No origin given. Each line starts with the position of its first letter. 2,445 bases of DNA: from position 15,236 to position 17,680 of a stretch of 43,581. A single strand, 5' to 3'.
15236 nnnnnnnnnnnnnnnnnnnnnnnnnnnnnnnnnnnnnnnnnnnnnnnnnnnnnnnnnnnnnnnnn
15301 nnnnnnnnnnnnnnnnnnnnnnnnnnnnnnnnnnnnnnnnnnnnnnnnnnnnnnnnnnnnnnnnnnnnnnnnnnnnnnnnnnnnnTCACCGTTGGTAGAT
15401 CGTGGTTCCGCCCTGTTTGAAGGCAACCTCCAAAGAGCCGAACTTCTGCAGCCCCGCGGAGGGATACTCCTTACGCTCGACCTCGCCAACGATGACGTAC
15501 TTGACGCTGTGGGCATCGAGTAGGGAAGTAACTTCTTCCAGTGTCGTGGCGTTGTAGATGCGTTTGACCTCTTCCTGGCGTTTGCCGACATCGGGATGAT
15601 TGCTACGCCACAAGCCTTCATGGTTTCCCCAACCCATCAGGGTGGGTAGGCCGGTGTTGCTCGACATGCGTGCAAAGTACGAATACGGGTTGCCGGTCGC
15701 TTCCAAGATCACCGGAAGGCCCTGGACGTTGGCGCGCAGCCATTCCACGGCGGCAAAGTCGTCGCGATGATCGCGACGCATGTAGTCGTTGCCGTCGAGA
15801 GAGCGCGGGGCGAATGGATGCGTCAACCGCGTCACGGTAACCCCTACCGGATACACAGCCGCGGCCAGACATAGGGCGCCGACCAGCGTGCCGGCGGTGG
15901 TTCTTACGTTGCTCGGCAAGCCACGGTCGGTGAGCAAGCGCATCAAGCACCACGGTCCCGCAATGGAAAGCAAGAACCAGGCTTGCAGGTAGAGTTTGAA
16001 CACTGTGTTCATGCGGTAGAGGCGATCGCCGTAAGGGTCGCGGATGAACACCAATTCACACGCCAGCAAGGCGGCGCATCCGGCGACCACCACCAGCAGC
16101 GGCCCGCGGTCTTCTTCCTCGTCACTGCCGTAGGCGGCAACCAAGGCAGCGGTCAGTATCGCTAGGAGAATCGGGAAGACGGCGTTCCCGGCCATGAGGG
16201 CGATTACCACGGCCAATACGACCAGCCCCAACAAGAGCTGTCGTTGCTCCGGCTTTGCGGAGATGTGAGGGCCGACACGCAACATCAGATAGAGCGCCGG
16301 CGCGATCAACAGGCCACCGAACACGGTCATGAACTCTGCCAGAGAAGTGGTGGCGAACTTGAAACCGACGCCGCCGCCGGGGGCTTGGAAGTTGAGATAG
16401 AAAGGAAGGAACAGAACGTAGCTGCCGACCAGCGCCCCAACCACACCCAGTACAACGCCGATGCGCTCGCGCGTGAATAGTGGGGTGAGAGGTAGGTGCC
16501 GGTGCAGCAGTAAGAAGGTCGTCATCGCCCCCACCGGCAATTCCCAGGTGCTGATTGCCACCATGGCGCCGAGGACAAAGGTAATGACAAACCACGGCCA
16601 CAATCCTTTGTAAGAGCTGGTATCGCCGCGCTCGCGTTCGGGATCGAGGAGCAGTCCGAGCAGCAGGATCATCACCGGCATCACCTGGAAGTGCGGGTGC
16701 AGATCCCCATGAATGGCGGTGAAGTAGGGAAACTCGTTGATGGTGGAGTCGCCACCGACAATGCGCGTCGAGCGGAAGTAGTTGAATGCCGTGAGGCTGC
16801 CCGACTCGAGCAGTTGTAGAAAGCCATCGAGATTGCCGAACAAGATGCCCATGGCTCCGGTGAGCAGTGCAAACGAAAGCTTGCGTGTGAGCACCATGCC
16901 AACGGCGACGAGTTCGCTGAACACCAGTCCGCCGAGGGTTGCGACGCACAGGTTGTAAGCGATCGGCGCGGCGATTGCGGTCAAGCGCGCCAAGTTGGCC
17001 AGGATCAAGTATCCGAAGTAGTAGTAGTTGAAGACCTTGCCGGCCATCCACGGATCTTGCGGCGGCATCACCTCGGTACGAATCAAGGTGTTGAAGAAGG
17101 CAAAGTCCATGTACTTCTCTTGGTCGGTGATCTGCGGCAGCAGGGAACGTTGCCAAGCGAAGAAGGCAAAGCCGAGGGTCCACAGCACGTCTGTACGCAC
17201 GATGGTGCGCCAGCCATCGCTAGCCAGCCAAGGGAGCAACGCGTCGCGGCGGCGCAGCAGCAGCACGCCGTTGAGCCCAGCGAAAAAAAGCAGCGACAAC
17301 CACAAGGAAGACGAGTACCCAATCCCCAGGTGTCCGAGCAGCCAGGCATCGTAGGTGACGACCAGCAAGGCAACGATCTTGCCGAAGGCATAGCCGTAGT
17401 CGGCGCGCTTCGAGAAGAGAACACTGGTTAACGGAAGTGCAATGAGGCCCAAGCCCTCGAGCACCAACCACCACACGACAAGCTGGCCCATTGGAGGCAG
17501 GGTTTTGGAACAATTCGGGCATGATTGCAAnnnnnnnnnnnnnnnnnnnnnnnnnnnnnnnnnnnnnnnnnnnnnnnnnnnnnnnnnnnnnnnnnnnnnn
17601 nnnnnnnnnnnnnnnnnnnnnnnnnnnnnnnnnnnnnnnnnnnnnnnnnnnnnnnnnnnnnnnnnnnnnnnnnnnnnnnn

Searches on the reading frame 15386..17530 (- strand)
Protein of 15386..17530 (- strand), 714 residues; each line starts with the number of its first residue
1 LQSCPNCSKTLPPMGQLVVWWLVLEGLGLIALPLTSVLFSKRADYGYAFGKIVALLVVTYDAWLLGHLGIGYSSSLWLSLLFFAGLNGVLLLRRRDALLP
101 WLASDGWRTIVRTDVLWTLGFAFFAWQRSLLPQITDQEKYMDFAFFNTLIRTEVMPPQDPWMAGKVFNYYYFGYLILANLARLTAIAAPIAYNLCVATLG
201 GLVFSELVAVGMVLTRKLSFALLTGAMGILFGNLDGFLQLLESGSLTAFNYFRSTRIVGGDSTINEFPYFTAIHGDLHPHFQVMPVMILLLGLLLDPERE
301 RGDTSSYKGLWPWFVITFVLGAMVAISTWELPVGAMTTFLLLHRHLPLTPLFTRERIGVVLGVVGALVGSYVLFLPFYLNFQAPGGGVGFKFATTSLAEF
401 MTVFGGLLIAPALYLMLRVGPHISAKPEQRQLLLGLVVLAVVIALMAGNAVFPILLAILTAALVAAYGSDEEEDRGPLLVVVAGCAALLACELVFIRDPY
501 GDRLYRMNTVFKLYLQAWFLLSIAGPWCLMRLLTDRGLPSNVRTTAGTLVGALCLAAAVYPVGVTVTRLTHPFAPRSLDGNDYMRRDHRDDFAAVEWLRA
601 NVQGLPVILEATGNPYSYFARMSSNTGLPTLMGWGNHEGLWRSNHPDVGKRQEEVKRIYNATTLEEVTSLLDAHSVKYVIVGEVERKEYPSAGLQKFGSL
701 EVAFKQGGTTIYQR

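Call 9: search_protein_families(library=pfam, proteins=[window:15386-17530:-], max_evalue=0.001)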
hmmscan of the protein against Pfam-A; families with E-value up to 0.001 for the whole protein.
window:15386-17530:- (714 aa): 1 family
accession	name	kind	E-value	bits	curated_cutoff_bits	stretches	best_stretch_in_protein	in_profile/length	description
PF10060.15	DUF2298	-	1.1e-93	315.2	27.8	1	57-521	1-488/488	Uncharacterized membrane protein (DUF2298)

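Call 69: search_protein_families(library=padloc, proteins=[window:15386-17530:-], max_evalue=0.001)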
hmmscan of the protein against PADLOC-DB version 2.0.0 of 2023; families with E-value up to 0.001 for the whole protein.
window:15386-17530:- (714 aa): 0 families
